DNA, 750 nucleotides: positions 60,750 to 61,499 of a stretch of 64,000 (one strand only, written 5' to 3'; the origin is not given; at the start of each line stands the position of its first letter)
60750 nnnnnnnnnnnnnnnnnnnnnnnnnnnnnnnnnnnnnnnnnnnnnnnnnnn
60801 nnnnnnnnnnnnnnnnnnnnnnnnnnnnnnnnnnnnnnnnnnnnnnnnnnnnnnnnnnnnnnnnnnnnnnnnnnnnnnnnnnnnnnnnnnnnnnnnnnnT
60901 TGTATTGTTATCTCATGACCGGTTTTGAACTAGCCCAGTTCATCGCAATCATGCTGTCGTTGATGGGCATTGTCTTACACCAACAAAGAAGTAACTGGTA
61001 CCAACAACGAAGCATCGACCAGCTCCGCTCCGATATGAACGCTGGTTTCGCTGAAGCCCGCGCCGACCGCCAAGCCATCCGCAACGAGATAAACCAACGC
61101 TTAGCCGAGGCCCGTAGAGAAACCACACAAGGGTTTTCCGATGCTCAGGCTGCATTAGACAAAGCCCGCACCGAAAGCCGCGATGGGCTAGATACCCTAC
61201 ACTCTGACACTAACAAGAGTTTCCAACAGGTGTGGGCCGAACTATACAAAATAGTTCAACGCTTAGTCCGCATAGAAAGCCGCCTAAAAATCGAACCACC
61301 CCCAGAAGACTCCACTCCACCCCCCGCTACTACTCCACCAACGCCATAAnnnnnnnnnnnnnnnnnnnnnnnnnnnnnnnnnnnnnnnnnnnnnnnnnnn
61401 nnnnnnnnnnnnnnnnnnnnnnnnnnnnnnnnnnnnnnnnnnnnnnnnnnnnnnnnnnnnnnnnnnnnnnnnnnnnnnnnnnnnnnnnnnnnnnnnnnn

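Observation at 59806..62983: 529-bp inverted repeat plus mosaic identity blocks: a possible recombinase-free shufflon or gene-conversion cassette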

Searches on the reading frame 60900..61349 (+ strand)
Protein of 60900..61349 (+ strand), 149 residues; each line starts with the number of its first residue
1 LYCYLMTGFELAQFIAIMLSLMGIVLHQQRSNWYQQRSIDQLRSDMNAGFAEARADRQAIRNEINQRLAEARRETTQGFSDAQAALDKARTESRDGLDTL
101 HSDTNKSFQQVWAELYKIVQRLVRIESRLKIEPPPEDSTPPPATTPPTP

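Call 9: search_protein_families(library=pfam, proteins=[window:60900-61349:+], max_evalue=0.01)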
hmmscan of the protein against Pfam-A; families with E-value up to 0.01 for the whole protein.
window:60900-61349:+ (149 aa): 2 families
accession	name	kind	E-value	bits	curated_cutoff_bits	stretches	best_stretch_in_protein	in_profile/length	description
PF07956.16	DUF1690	-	0.00058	20.8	29.7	1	37-133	12-103/139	Protein of Unknown function (DUF1690)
PF01442.23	Apolipoprotein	-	0.0041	17.3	90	1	37-115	66-148/190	Apolipoprotein A1/A4/E domain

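Call 30: find_encoding_contigs(protein=window:60915-61346:+, flank=10000, max_places=10)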
Protein window:60915-61346:+ (144 aa): 2 contigs read that carry it; 2 places shown.
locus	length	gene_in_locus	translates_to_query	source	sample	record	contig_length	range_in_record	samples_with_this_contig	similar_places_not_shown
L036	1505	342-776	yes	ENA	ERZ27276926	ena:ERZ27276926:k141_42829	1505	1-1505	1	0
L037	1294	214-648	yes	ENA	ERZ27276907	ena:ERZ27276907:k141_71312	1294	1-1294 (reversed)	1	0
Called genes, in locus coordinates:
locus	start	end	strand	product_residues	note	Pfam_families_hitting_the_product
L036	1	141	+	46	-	?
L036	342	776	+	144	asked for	-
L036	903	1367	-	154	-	-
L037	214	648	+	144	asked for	-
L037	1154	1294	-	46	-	?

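Call 44: find_encoding_contigs(protein=L036:906-1367:-, flank=10000, max_places=10)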
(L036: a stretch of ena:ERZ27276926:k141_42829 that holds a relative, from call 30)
Protein L036:906-1367:- (154 aa): 1 contig read that carries it; 1 place shown.
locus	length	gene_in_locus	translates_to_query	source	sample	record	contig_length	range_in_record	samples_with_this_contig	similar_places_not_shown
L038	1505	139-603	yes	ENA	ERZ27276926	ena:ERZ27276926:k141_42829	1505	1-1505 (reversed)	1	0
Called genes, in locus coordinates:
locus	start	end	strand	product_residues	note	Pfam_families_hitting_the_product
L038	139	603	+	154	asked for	-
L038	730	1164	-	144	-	-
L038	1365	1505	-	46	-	?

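Call 47: find_homologous_proteins(query=window:60915-61346:+, max_evalue=1e-10)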
Query window:60915-61346:+ (144 aa): 2 proteins with E <= 1e-10 among 84 candidates.
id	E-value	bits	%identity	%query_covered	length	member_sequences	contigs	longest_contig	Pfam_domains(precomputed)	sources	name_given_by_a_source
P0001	1.7e-85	302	97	100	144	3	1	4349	-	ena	-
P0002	3.3e-55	204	67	93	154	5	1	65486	-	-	-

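Call 48: find_encoding_contigs(protein=P0001, flank=10000, max_places=10)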
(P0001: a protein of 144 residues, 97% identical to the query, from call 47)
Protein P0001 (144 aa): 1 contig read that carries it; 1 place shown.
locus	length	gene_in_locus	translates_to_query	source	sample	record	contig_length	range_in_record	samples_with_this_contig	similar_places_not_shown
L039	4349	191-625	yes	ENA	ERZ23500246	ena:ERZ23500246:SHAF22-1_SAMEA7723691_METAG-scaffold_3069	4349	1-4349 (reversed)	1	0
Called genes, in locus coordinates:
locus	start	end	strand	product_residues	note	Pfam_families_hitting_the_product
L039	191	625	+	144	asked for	-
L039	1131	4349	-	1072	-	?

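Call 49: list_cluster_members(proteins=[P0001, P0002])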
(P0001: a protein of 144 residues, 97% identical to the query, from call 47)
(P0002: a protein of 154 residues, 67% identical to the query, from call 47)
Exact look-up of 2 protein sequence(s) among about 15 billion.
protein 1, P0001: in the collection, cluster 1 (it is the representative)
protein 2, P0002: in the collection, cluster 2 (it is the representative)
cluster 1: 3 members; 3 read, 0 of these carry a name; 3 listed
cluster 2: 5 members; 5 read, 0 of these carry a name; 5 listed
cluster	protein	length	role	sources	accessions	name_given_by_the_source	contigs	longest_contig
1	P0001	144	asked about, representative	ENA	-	-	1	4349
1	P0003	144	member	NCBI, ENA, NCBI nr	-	-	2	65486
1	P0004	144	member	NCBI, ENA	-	-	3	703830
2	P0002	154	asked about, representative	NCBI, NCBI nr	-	-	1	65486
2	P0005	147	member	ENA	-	-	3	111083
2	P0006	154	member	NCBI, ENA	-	-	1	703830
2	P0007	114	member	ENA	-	-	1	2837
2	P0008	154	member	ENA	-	-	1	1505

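Call 50: find_encoding_contigs(protein=P0004, flank=10000, max_places=10)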
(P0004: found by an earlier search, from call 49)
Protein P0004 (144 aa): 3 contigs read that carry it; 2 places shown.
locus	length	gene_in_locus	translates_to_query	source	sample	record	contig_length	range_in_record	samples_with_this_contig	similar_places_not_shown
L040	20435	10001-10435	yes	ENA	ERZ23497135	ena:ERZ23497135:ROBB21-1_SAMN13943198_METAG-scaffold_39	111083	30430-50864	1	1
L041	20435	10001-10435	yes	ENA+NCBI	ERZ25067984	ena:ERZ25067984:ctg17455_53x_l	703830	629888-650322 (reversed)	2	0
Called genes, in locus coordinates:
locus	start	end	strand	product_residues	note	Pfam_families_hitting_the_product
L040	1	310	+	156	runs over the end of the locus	PF00210:Ferritin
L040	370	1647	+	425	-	PF00425:Chorismate_bind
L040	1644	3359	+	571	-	PF02776:TPP_enzyme_N, PF16582:TPP_enzyme_M_2, PF02775:TPP_enzyme_C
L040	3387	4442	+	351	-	PF21508:MenC_N (faint), PF13378:MR_MLE_C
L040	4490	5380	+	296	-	PF22022:Phage_int_M, PF00589:Phage_integrase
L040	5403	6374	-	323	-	PF18765:Polbeta (weak)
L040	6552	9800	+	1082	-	PF22352:K319L-like_PKD (faint)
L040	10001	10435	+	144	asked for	-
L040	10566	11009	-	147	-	-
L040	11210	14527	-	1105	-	PF22352:K319L-like_PKD (faint)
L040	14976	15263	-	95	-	-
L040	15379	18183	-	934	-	PF21027:Sde0182_C (faint), PF22352:K319L-like_PKD (faint), PF02010:REJ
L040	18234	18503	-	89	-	PF00072:Response_reg (weak)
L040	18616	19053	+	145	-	PF01740:STAS, PF13466:STAS_2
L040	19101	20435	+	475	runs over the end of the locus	PF24961:NfeD_membrane, PF01957:NfeD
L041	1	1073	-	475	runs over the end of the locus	PF24961:NfeD_membrane, PF01957:NfeD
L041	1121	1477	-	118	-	PF01740:STAS, PF13466:STAS_2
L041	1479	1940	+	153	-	PF00072:Response_reg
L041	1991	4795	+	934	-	PF21027:Sde0182_C (faint), PF22352:K319L-like_PKD (faint), PF02010:REJ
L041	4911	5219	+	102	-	-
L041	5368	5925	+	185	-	-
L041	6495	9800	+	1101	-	PF22352:K319L-like_PKD (faint)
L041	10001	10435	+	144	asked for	-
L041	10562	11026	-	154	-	-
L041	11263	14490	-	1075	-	PF22352:K319L-like_PKD (faint)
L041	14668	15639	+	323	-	PF01909:NTP_transf_2 (weak), PF18765:Polbeta (weak)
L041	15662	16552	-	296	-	PF22022:Phage_int_M, PF00589:Phage_integrase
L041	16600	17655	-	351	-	PF21508:MenC_N (faint), PF13378:MR_MLE_C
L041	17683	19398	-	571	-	PF02776:TPP_enzyme_N, PF16582:TPP_enzyme_M_2, PF02775:TPP_enzyme_C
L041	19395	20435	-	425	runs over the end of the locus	PF00425:Chorismate_bind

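Call 51: find_encoding_contigs(protein=P0005, flank=10000, max_places=10)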
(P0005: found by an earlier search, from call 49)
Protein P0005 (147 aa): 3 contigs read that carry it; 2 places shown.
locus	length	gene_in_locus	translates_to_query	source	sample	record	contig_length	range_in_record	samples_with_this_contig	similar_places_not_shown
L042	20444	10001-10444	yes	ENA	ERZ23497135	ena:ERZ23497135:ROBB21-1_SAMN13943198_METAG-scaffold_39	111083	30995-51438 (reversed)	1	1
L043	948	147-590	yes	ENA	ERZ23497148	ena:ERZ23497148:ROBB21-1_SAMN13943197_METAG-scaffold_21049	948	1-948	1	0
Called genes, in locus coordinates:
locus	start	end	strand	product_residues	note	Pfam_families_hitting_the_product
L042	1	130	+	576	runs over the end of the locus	PF00009:GTP_EFTU, PF01926:MMR_HSR1, PF03144:GTP_EFTU_D2 (weak), PF25461:Beta-barrel_SelB, PF09107:WHD_3rd_SelB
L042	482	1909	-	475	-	PF24961:NfeD_membrane, PF01957:NfeD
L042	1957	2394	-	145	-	PF01740:STAS, PF13466:STAS_2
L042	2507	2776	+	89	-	PF00072:Response_reg (weak)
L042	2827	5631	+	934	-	PF21027:Sde0182_C (faint), PF22352:K319L-like_PKD (faint), PF02010:REJ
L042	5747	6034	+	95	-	-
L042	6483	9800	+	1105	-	PF22352:K319L-like_PKD (faint)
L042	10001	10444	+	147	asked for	-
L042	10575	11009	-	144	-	-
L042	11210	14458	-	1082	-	PF22352:K319L-like_PKD (faint)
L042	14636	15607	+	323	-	PF18765:Polbeta (weak)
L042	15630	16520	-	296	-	PF22022:Phage_int_M, PF00589:Phage_integrase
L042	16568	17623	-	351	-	PF21508:MenC_N (faint), PF13378:MR_MLE_C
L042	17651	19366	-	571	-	PF02776:TPP_enzyme_N, PF16582:TPP_enzyme_M_2, PF02775:TPP_enzyme_C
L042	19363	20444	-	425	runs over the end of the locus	PF00425:Chorismate_bind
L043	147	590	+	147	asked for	-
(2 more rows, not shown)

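Call 60: find_encoding_contigs(protein=L041:15665-16552:-, flank=10000, max_places=10)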
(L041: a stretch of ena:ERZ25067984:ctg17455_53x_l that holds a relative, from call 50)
Protein L041:15665-16552:- (296 aa): 1 contig read that carries it; 1 place shown.
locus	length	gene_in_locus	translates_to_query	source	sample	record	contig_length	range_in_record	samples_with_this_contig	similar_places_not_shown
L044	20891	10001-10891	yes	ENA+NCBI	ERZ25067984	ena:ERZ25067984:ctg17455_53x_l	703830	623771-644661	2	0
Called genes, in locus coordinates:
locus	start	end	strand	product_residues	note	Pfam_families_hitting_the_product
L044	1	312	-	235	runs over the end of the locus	PF03551:PadR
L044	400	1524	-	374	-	PF21088:MS_channel_1st, PF00924:MS_channel_2nd, PF21082:MS_channel_3rd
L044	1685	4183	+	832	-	PF02861:Clp_N, PF23569:NBD_SMAX1 (weak), PF00004:AAA, PF17871:AAA_lid_9, PF00004:AAA, PF07724:AAA_2, PF07728:AAA_5, PF10431:ClpB_D2-small, +8 more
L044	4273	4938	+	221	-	PF00300:His_Phos_1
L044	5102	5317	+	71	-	PF04324:Fer2_BFD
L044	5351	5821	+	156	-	PF00210:Ferritin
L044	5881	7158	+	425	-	PF00425:Chorismate_bind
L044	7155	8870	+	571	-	PF02776:TPP_enzyme_N, PF16582:TPP_enzyme_M_2, PF02775:TPP_enzyme_C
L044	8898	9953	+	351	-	PF21508:MenC_N (faint), PF13378:MR_MLE_C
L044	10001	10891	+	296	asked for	PF22022:Phage_int_M, PF00589:Phage_integrase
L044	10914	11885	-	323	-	PF01909:NTP_transf_2 (weak), PF18765:Polbeta (weak)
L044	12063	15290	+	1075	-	PF22352:K319L-like_PKD (faint)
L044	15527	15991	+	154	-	-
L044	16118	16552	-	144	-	-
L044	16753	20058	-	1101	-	PF22352:K319L-like_PKD (faint)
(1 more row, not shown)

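Call 61: find_encoding_contigs(protein=L042:15633-16520:-, flank=10000, max_places=10)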
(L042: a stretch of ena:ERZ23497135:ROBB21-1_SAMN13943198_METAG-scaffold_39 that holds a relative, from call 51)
Protein L042:15633-16520:- (296 aa): 7 contigs read that carry it; 5 places shown.
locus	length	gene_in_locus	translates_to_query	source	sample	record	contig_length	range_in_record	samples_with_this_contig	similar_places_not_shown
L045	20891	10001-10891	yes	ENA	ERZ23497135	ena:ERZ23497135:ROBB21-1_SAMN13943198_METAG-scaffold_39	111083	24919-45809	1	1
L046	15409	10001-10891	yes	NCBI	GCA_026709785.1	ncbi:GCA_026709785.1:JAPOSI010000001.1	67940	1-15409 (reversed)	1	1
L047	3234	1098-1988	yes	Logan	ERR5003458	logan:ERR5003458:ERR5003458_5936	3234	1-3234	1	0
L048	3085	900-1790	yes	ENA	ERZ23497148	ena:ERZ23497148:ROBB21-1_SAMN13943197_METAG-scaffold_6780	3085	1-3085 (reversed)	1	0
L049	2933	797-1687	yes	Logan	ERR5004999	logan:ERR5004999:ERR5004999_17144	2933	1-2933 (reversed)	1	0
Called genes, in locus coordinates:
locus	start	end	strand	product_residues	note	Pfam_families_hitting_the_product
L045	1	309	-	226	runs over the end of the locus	PF03551:PadR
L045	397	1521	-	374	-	PF21088:MS_channel_1st, PF00924:MS_channel_2nd, PF21082:MS_channel_3rd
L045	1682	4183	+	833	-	PF02861:Clp_N, PF23569:NBD_SMAX1 (weak), PF00004:AAA, PF17871:AAA_lid_9, PF00004:AAA, PF07724:AAA_2, PF07728:AAA_5, PF10431:ClpB_D2-small, +8 more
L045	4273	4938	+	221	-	PF00300:His_Phos_1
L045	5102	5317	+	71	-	PF04324:Fer2_BFD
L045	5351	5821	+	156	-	PF00210:Ferritin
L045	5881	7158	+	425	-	PF00425:Chorismate_bind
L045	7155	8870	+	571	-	PF02776:TPP_enzyme_N, PF16582:TPP_enzyme_M_2, PF02775:TPP_enzyme_C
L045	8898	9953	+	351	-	PF21508:MenC_N (faint), PF13378:MR_MLE_C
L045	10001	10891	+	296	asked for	PF22022:Phage_int_M, PF00589:Phage_integrase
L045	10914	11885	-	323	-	PF18765:Polbeta (weak)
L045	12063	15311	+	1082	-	PF22352:K319L-like_PKD (faint)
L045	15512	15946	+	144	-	-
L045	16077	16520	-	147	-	-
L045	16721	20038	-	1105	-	PF22352:K319L-like_PKD (faint)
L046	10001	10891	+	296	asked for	PF22022:Phage_int_M, PF00589:Phage_integrase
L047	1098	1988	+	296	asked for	PF22022:Phage_int_M, PF00589:Phage_integrase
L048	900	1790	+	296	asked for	PF22022:Phage_int_M, PF00589:Phage_integrase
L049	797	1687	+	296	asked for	PF22022:Phage_int_M, PF00589:Phage_integrase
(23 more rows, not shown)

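Call 63: find_encoding_contigs(protein=L042:5747-6031:+, flank=10000, max_places=10)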
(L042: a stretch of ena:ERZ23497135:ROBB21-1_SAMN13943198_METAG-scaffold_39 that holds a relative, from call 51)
Protein L042:5747-6031:+ (95 aa): 8 contigs read that carry it; 7 places shown.
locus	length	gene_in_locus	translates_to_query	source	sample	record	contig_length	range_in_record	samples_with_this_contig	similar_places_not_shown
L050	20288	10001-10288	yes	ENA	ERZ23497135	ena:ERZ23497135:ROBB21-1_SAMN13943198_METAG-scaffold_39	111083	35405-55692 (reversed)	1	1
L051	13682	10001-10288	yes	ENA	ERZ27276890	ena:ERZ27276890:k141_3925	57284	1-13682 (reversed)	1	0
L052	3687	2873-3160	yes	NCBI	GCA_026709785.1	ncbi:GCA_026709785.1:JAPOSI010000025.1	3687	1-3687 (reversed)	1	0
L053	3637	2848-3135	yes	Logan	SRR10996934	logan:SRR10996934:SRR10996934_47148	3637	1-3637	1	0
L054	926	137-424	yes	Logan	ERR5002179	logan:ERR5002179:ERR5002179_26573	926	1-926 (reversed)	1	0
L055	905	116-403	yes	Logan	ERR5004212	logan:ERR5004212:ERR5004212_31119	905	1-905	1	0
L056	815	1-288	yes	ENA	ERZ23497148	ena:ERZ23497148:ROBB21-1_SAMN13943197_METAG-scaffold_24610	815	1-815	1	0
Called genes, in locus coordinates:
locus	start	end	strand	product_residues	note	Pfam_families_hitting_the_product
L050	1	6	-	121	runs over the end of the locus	PF01521:Fe-S_biosyn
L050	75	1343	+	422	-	PF01883:FeS_assembly_P, PF09140:MipZ (faint), PF10609:ParA, PF13614:AAA_31, PF01656:CbiA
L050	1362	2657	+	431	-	PF03841:SelA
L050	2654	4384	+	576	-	PF00009:GTP_EFTU, PF01926:MMR_HSR1, PF03144:GTP_EFTU_D2 (weak), PF25461:Beta-barrel_SelB, PF09107:WHD_3rd_SelB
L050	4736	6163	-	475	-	PF24961:NfeD_membrane, PF01957:NfeD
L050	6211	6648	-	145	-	PF01740:STAS, PF13466:STAS_2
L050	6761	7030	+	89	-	PF00072:Response_reg (weak)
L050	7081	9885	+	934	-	PF21027:Sde0182_C (faint), PF22352:K319L-like_PKD (faint), PF02010:REJ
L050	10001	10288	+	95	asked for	-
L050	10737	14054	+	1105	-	PF22352:K319L-like_PKD (faint)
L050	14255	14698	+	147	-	-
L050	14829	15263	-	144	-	-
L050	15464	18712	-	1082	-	PF22352:K319L-like_PKD (faint)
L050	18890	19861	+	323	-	PF18765:Polbeta (weak)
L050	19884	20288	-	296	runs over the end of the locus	PF22022:Phage_int_M, PF00589:Phage_integrase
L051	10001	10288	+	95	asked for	-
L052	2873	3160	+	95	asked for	-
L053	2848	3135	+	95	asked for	-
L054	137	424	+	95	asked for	-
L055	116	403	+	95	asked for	-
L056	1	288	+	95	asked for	?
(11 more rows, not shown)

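Call 76: search_protein_families(library=ncbifam, proteins=[window:60915-61346:+], max_evalue=0.001)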
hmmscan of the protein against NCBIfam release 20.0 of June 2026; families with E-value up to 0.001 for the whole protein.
window:60915-61346:+ (144 aa): 0 families

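Call 77: find_encoding_contigs(protein=P0007, flank=5000, max_places=5)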
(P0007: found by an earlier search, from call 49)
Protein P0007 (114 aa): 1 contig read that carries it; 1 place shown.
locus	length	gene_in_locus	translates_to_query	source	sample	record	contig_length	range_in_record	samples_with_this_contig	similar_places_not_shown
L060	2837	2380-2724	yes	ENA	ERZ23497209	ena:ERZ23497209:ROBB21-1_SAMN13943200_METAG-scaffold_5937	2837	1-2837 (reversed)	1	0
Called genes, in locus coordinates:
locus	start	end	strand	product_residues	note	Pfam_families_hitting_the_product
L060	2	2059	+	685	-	?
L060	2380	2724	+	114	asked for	-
